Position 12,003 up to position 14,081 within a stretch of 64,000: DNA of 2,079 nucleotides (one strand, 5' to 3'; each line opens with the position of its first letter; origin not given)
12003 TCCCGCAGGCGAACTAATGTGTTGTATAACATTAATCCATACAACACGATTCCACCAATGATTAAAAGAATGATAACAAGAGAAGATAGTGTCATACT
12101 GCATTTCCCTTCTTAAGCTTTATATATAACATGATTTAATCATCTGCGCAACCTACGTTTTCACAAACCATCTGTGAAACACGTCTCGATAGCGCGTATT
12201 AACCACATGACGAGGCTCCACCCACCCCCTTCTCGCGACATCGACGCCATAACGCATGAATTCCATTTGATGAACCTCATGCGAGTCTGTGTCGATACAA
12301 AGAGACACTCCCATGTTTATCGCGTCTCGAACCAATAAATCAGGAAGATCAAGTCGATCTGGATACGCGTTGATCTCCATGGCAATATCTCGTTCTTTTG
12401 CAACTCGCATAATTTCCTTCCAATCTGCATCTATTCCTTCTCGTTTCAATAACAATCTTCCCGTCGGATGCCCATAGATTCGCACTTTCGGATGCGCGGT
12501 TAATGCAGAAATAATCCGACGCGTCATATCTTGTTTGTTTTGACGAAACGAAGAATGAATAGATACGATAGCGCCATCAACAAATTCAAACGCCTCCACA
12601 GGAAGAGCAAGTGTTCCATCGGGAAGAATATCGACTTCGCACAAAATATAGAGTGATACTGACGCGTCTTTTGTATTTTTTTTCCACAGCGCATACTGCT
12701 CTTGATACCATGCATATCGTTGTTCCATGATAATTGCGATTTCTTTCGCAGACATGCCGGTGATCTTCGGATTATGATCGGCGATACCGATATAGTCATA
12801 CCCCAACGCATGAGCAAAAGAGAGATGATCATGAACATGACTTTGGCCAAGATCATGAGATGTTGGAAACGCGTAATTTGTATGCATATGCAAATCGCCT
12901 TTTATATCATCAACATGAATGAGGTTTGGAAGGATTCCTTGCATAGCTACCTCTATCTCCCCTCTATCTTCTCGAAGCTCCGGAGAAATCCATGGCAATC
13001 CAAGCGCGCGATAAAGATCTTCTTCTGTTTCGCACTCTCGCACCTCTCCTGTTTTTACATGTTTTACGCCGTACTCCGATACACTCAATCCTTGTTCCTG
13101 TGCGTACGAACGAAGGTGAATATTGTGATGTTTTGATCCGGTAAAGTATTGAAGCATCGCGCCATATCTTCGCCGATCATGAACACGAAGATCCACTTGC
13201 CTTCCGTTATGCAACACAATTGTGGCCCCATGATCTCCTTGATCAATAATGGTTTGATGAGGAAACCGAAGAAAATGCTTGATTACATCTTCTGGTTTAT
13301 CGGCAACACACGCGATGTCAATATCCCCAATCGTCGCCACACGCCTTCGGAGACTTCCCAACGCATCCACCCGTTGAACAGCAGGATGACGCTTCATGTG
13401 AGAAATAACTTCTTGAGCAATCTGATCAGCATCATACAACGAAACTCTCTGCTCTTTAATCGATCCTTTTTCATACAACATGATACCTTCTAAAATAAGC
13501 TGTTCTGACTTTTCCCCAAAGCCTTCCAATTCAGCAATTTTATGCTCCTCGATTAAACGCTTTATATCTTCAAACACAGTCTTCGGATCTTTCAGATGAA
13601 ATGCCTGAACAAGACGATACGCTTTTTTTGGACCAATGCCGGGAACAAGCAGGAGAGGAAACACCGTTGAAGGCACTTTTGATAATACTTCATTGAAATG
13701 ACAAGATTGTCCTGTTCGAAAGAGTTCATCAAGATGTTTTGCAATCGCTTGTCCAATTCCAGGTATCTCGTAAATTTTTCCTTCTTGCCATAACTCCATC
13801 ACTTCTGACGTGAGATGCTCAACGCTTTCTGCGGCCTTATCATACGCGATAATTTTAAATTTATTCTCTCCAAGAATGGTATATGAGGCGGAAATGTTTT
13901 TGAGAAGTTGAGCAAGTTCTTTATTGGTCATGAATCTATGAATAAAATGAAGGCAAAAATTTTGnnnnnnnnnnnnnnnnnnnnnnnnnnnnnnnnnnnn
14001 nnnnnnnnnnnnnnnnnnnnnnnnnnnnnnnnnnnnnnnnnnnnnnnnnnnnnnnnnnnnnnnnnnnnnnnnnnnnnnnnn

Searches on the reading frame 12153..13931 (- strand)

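Call 10: search_protein_families(library=pfam, proteins=[window:12153-13931:-], max_evalue=0.01)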
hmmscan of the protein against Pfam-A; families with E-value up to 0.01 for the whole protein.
window:12153-13931:- (592 aa): 6 families
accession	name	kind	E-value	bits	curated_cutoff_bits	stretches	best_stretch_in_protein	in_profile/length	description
PF14791.11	DNA_pol_B_thumb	-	5e-25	87.6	25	1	260-321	2-63/63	DNA polymerase beta thumb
PF14716.13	HHH_8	-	4e-15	56.4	30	1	1-75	1-72/73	Helix-hairpin-helix domain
PF14520.12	HHH_5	-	2e-08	35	27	1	93-149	4-54/57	Helix-hairpin-helix domain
PF02811.25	PHP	-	3.1e-05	24.8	26.4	1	346-521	1-162/164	PHP domain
PF00633.29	HHH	-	0.0011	19.2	24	0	93-108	13-28/30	Helix-hairpin-helix motif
PF11798.14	IMS_HHH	-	0.0012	19.4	24.4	0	121-148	2-28/32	IMS family HHH motif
